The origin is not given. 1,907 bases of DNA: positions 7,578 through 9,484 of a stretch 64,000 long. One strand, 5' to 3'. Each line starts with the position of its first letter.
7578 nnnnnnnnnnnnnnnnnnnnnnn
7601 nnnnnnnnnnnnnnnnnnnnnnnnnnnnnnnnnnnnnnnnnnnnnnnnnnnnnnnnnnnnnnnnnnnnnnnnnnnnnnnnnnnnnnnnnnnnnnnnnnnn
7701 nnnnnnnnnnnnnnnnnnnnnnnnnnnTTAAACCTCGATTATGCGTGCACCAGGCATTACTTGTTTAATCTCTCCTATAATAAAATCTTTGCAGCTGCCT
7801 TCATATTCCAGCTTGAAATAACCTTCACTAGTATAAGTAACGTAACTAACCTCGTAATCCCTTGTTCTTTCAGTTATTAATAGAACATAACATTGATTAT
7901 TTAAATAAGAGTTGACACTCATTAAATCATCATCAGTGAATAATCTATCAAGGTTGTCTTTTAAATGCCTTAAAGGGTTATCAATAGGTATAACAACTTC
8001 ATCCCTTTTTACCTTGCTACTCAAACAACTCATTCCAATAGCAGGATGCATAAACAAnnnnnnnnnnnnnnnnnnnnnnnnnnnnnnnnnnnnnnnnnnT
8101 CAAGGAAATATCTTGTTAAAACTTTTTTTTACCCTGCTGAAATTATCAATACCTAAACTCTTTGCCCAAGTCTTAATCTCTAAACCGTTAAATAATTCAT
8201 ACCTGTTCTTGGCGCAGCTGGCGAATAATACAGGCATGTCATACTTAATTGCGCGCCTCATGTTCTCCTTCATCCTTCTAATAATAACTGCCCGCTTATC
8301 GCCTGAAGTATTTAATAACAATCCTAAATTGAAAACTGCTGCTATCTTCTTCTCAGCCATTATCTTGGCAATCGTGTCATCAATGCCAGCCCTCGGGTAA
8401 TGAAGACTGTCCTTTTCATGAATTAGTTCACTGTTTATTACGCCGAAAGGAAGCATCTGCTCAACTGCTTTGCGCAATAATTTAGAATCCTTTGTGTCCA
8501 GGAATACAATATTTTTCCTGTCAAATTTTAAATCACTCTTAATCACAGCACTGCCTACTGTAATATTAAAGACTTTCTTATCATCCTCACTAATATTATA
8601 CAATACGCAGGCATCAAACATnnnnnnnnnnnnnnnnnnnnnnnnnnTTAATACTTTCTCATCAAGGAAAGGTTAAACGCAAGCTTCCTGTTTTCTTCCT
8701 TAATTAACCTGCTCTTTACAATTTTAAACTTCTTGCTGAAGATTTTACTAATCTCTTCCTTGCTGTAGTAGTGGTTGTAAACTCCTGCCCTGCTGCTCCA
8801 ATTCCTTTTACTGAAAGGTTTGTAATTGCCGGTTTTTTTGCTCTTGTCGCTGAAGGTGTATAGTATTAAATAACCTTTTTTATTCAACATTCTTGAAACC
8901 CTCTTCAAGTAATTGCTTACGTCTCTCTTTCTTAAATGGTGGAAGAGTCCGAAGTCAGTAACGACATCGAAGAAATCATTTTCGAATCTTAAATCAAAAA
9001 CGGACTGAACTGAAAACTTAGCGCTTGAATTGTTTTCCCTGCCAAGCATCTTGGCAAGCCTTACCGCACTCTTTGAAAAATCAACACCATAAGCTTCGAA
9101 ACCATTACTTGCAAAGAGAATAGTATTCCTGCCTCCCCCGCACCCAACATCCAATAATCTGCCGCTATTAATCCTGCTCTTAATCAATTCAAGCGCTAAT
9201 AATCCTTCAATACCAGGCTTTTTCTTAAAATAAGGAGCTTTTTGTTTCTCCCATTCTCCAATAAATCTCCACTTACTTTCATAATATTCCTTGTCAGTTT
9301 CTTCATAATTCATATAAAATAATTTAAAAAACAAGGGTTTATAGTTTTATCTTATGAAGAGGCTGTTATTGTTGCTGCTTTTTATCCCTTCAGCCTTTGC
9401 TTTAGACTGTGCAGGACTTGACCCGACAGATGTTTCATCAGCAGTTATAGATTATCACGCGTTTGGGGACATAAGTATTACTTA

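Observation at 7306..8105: Two-gene cassette of unknown function with its own promoter, inserted between rnp3 (Rpp30) and rnp2 (Pop5)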

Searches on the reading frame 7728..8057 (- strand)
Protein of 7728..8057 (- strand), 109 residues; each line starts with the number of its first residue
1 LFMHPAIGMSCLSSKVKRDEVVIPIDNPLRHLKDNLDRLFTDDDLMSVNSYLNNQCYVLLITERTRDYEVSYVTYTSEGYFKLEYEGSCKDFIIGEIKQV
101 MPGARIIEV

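Call 3: search_protein_families(library=pfam, proteins=[window:7728-8057:-], max_evalue=1)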
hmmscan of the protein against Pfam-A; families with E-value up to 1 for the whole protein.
window:7728-8057:- (109 aa): 0 families

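Call 4: search_protein_families(library=ncbifam, proteins=[window:7728-8057:-], max_evalue=1)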
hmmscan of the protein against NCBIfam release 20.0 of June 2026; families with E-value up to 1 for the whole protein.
window:7728-8057:- (109 aa): 0 families

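Call 6: find_homologous_proteins(query=window:7728-8057:-, max_evalue=0.01)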
Query window:7728-8057:- (109 aa): 1 proteins with E <= 0.01 among 2 candidates.
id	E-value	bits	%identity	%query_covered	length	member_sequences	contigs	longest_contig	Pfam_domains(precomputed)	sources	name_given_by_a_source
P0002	1.5e-60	220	100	93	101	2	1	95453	-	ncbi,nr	ncbi:MAG: hypothetical protein JW791_01245 [Nanoarchaeota archaeon]|nr:hypothetical protein [Nanoarc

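Call 39: search_protein_families(library=padloc, proteins=[window:7728-8057:-], max_evalue=1)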
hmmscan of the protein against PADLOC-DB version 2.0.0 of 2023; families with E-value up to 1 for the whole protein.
window:7728-8057:- (109 aa): 0 families

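Call 45: predict_structure(protein=window:7728-8051:-)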
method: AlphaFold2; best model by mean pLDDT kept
length: 107 residues; sequences in the alignment: 1
mean_pLDDT: 40.7   pTM: 0.29
mean pLDDT of the five models: 40.7, 39.4, 32.8, 32.8, 30.2
residues with pLDDT >= 90: 0; 70-90: 0; 50-70: 10; < 50: 97
segments of 3 or more residues with pLDDT < 50: 1-54, 60-78, 86-107
pLDDT, mean of each block of 10 residues (from residue 1): 29 36 37 35 43 49 44 48 48 45 30
secondary structure, 60 per line:
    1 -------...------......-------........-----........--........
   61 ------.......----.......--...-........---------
elements in order: E8-10 E17-22 H30-37 E43-50 E53-60 E67-73 E78-84 E91-98
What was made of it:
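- On Type II toxin-antitoxin module: The AlphaFold model is unusable (pLDDT 41, call 45).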

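Call 49: find_related_loci(query=window:7728-8051:-, collection=viral_contigs, flank=3000)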
Query window:7728-8051:- (107 aa) in viral_contigs; peptide patterns used: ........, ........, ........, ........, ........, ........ (x = any residue, [..] = any of these).
9 stretches matched a pattern, but none encodes a relative of the query by tblastn (E <= 1e-3).

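Call 66: search_protein_families(library=phrogs, proteins=[window:7728-8051:-], max_evalue=0.1)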
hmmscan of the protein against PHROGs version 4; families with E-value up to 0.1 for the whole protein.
window:7728-8051:- (107 aa): 0 families

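Call 68: search_solved_structures(query=window:7728-8051:-, max_evalue=10)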
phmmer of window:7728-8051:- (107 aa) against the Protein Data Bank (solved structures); distinct sequences matched with E-value up to 10: 2.
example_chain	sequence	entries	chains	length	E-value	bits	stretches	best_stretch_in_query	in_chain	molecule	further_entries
6gol_A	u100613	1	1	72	0.95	12.9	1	27-72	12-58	Hemagglutinin tri-stalk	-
5jmc_B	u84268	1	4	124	1.6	12.1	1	30-67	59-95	Synaptic vesicle glycoprotein 2C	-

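Call 88: search_protein_families(library=pfam, proteins=[window:7728-8051:-, window:7728-8033:-], max_evalue=10)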
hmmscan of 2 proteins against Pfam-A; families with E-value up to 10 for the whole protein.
window:7728-8051:- (107 aa): 0 families

window:7728-8033:- (101 aa): 0 families

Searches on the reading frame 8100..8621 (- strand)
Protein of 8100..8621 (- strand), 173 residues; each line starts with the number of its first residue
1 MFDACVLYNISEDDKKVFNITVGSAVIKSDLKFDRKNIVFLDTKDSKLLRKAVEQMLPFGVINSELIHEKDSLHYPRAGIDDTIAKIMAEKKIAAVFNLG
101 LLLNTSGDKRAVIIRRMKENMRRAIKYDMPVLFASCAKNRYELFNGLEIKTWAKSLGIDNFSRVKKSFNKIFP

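Call 3: search_protein_families(library=pfam, proteins=[window:8100-8621:-], max_evalue=1)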
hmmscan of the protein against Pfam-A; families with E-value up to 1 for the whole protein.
window:8100-8621:- (173 aa): 1 family
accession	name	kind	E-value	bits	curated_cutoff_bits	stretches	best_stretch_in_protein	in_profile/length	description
PF01876.22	RNase_P_p30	-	2.9e-07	30.6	35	1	37-166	90-209/214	RNase P subunit p30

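Call 4: search_protein_families(library=ncbifam, proteins=[window:8100-8621:-], max_evalue=1)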
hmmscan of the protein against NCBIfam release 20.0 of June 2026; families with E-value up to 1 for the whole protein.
window:8100-8621:- (173 aa): 4 families
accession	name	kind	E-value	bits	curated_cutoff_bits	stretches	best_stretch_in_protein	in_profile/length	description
NF003023.0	PRK03892.1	equivalog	3.2e-12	46.3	323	1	24-158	70-196/217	Ribonuclease P protein component 3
NF046108.1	RNaseP3Mthcoc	equivalog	1.1e-11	44.8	250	1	34-162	75-196/227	ribonuclease P protein component 3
NF046111.1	RNaseP3Mthb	equivalog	1.3e-10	41.5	200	1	77-160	120-203/236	ribonuclease P protein component 3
NF052426.1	TransRegMSMEG_1198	equivalog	0.037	13.5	300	1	25-96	11-81/236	MSMEG_1198 family transcriptional regulator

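Call 31: find_related_loci(query=A1, collection=metagenome_contigs, flank=3500)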
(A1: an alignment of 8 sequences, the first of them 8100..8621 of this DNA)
Query A1 (173 aa) in metagenome_contigs; peptide patterns used: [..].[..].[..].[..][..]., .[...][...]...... (x = any residue, [..] = any of these).
600 stretches matched a pattern (row limit reached: there are more); 2 encode a relative of the query (tblastn E <= 1e-3); 2 distinct loci.
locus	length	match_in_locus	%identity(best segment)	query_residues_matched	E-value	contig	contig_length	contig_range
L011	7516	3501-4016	63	1-172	2e-71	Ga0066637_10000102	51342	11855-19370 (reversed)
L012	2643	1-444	64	25-172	2e-62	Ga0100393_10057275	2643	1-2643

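Call 40: search_protein_families(library=pfam, proteins=[L012:536-910:+], max_evalue=1)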
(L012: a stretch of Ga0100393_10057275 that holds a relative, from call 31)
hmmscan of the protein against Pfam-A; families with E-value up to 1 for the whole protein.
L012:536-910:+ (124 aa): 0 families

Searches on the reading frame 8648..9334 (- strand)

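Call 3: search_protein_families(library=pfam, proteins=[window:8648-9334:-], max_evalue=1)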
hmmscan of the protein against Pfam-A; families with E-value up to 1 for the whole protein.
window:8648-9334:- (228 aa): 16 families
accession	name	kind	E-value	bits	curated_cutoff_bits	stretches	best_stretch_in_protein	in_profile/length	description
PF08241.18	Methyltransf_11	-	2.6e-19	70.1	21.2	1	61-158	1-95/95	Methyltransferase domain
PF13649.12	Methyltransf_25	-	3.3e-19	69.8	27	1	61-154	2-97/97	Methyltransferase domain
PF13489.12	Methyltransf_23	-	4e-18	66.1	27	1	52-200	18-155/164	Methyltransferase domain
PF13847.12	Methyltransf_31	-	3.5e-17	62.9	27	1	59-177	6-130/145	Methyltransferase domain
PF08242.18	Methyltransf_12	-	7.9e-14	52.6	30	1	61-156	1-98/98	Methyltransferase domain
PF02353.26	CMAS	-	3.7e-10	40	27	1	52-170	57-176/273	Mycolic acid cyclopropane synthetase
PF05724.17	TPMT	-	1.8e-09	38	26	1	42-207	22-187/218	Thiopurine S-methyltransferase (TPMT)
PF03848.20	TehB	-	7.7e-09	35.7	20.4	1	54-160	28-134/193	Tellurite resistance protein TehB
PF05175.20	MTS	-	1.9e-05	24.8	23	1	48-158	24-138/170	Methyltransferase small domain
PF06325.19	PrmA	-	0.00074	19.5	22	1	47-126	151-231/296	Ribosomal protein L11 methyltransferase (PrmA)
PF09445.16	Methyltransf_15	-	0.0013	18.7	22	1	59-95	3-39/165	RNA cap guanine-N2 methyltransferase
PF08003.17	Methyltransf_9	-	0.0042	16.5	23.8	1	57-162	116-221/315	Protein of unknown function (DUF1698)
PF05891.18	Methyltransf_PK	-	0.016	15.2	27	1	54-158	53-159/218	AdoMet dependent proline di-methyltransferase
PF07021.18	MetW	-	0.026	14.6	21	1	50-92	6-50/193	Methionine biosynthesis protein MetW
PF07757.19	AdoMet_MTase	-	0.05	14.3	27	1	58-89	63-94/115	Predicted AdoMet-dependent methyltransferase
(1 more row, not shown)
